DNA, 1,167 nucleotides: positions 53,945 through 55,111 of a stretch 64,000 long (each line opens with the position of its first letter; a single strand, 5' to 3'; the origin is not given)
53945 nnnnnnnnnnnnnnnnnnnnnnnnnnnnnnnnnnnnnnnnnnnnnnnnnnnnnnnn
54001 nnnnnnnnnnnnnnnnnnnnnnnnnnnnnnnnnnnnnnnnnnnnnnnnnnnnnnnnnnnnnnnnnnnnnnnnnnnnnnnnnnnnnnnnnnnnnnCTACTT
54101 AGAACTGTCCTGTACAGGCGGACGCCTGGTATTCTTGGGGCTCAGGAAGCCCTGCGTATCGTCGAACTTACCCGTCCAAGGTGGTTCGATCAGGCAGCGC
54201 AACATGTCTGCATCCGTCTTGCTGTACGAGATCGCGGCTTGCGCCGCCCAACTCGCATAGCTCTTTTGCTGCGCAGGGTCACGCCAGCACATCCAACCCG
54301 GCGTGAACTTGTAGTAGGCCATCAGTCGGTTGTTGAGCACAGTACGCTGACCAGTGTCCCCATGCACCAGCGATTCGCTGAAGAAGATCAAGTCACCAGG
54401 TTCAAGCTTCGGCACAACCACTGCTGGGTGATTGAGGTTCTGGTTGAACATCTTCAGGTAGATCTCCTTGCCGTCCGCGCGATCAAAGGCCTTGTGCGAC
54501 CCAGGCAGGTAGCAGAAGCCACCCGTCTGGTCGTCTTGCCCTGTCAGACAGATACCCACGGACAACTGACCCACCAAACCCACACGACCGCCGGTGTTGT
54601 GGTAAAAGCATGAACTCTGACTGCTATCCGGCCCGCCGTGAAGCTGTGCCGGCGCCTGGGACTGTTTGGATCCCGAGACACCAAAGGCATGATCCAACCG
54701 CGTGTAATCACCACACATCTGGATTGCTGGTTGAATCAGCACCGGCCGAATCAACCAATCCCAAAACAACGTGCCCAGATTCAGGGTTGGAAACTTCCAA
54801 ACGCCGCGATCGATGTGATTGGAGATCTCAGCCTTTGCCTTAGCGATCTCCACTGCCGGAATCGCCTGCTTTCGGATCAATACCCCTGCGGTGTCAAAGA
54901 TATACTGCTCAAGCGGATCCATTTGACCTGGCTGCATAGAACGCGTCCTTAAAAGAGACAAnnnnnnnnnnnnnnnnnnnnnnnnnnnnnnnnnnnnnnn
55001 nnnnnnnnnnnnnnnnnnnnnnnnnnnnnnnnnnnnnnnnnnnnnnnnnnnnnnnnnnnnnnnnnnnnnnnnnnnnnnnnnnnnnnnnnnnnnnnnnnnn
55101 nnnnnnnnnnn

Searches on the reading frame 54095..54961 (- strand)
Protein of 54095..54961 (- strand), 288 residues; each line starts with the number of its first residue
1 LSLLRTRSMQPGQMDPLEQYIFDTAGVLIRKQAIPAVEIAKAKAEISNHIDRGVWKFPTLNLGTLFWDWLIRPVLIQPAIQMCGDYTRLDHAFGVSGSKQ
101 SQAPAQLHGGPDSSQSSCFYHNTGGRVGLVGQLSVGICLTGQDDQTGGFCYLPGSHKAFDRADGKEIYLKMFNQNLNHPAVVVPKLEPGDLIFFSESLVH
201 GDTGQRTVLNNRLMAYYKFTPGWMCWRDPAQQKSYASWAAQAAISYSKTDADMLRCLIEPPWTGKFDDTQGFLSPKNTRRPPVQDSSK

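Call 9: search_protein_families(library=pfam, proteins=[window:54095-54961:-], max_evalue=0.001)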
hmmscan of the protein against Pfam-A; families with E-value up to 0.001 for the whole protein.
window:54095-54961:- (288 aa): 1 family
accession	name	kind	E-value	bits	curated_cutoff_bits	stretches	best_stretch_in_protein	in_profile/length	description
PF05721.19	PhyH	-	2.1e-06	28.6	22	1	131-201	125-201/213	Phytanoyl-CoA dioxygenase (PhyH)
